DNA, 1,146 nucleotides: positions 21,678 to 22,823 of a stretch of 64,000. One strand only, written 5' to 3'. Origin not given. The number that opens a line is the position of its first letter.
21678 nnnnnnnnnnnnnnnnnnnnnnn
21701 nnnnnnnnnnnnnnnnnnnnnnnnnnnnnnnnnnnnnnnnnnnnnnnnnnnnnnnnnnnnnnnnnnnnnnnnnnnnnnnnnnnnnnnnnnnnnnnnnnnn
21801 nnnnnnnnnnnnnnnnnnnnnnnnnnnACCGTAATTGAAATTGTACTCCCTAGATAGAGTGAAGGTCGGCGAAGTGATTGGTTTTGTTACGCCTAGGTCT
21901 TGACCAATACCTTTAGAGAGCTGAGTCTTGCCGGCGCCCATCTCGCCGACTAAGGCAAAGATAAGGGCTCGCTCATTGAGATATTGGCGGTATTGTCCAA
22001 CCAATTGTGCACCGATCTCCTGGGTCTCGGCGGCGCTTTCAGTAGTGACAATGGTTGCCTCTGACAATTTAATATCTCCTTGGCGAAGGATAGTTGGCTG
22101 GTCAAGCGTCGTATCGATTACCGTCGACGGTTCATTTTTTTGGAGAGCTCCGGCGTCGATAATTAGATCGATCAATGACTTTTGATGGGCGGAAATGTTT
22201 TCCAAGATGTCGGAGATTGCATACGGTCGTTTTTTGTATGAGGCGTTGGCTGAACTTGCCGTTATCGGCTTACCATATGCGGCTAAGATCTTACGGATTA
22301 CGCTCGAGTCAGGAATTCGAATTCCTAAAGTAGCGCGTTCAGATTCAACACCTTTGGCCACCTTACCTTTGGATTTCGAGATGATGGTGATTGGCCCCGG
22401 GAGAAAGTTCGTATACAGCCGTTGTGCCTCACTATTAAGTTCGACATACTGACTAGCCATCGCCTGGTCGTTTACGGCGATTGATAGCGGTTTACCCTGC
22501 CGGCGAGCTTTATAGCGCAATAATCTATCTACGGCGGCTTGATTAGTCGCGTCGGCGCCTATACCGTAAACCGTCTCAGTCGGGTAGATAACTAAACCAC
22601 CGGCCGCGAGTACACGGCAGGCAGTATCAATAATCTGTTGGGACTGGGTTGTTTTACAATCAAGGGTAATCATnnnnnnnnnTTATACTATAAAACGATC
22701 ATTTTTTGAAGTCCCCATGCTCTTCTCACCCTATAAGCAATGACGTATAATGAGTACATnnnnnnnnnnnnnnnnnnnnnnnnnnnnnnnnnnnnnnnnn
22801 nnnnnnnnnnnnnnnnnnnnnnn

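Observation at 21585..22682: TsaC(YrdC/Sua5)-TsaE fusion next to tsaD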

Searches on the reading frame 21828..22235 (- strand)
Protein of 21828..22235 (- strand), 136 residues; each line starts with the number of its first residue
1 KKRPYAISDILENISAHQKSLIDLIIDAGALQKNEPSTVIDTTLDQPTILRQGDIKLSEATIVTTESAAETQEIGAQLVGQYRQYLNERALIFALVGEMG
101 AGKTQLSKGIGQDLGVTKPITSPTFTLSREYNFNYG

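Call 64: search_protein_representatives(protein=window:21828-22235:-)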
Query: 136 residues. Proteins with E-value up to 0.001 (for the whole library): 2700; up to 1e-10: 147; up to 1e-30: 3. The best 150 are listed.
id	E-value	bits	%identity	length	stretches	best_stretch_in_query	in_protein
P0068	2.4e-39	150.8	55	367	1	1-132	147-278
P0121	1.8e-37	144.7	53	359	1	1-132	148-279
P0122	6.3e-31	123.6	46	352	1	1-134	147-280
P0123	5.2e-30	120.6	58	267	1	2-106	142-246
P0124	5.4e-29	117.3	45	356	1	2-134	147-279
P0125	1.5e-27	112.7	45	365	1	2-134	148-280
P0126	2.1e-27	112.2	49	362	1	1-134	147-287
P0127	1.7e-26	109.3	39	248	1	1-135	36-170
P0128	2.2e-26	108.9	43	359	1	1-134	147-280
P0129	2.6e-26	108.7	46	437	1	1-134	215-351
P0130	3.0e-26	108.5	42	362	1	1-132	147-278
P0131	3.2e-26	108.4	47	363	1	2-134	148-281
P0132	3.4e-26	108.3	45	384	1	1-134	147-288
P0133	4.8e-26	107.8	44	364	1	2-133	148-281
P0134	5.3e-26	107.7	45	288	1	1-129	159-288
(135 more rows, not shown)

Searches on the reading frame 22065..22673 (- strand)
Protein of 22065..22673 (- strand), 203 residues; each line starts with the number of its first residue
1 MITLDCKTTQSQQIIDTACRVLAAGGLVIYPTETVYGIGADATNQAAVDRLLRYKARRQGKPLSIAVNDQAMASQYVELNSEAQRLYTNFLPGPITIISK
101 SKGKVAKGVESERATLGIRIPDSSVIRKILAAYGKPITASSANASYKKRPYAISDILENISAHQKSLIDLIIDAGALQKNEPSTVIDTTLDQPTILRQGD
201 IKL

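Call 53: search_solved_structures(query=window:22065-22673:-, max_evalue=0.00001, show_alignments=5)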
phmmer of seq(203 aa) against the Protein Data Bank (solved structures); distinct sequences matched with E-value up to 0.00001: 11.
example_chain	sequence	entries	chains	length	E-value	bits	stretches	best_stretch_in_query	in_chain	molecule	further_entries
1jcu_A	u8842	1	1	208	1.1e-33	119.8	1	9-200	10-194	conserved protein MTH1692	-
9d3h_A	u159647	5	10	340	1.7e-26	96.4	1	12-202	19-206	Threonylcarbamoyl-AMP synthase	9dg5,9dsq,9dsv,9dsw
1k7j_A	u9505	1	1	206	2.8e-23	85.9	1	11-199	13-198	Protein yciO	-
1kk9_A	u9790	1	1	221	3.6e-23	85.5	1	11-199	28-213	probable translation factor yciO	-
6f87_A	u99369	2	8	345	8.7e-23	84.3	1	17-202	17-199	Threonylcarbamoyl-AMP synthase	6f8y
6f89_A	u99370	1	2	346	1e-22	84.1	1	17-202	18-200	Threonylcarbamoyl-AMP synthase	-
2eqa_A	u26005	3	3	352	4.7e-20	75.4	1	15-200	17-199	Hypothetical protein ST1526 | Putative uncharacterized protein ST1526 | YrdC/Sua5 family protein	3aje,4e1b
8ide_A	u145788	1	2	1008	1.7e-16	63.8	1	16-160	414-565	N(6)-L-threonylcarbamoyladenine synthase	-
1hru_A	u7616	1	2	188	3.9e-14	56.1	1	14-146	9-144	YRDC GENE PRODUCT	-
2mx1_A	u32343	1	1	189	4.1e-14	56.1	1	14-146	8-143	Threonylcarbamoyl-AMP synthase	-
3vth_A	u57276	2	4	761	2e-07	34.3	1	22-147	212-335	Hydrogenase maturation factor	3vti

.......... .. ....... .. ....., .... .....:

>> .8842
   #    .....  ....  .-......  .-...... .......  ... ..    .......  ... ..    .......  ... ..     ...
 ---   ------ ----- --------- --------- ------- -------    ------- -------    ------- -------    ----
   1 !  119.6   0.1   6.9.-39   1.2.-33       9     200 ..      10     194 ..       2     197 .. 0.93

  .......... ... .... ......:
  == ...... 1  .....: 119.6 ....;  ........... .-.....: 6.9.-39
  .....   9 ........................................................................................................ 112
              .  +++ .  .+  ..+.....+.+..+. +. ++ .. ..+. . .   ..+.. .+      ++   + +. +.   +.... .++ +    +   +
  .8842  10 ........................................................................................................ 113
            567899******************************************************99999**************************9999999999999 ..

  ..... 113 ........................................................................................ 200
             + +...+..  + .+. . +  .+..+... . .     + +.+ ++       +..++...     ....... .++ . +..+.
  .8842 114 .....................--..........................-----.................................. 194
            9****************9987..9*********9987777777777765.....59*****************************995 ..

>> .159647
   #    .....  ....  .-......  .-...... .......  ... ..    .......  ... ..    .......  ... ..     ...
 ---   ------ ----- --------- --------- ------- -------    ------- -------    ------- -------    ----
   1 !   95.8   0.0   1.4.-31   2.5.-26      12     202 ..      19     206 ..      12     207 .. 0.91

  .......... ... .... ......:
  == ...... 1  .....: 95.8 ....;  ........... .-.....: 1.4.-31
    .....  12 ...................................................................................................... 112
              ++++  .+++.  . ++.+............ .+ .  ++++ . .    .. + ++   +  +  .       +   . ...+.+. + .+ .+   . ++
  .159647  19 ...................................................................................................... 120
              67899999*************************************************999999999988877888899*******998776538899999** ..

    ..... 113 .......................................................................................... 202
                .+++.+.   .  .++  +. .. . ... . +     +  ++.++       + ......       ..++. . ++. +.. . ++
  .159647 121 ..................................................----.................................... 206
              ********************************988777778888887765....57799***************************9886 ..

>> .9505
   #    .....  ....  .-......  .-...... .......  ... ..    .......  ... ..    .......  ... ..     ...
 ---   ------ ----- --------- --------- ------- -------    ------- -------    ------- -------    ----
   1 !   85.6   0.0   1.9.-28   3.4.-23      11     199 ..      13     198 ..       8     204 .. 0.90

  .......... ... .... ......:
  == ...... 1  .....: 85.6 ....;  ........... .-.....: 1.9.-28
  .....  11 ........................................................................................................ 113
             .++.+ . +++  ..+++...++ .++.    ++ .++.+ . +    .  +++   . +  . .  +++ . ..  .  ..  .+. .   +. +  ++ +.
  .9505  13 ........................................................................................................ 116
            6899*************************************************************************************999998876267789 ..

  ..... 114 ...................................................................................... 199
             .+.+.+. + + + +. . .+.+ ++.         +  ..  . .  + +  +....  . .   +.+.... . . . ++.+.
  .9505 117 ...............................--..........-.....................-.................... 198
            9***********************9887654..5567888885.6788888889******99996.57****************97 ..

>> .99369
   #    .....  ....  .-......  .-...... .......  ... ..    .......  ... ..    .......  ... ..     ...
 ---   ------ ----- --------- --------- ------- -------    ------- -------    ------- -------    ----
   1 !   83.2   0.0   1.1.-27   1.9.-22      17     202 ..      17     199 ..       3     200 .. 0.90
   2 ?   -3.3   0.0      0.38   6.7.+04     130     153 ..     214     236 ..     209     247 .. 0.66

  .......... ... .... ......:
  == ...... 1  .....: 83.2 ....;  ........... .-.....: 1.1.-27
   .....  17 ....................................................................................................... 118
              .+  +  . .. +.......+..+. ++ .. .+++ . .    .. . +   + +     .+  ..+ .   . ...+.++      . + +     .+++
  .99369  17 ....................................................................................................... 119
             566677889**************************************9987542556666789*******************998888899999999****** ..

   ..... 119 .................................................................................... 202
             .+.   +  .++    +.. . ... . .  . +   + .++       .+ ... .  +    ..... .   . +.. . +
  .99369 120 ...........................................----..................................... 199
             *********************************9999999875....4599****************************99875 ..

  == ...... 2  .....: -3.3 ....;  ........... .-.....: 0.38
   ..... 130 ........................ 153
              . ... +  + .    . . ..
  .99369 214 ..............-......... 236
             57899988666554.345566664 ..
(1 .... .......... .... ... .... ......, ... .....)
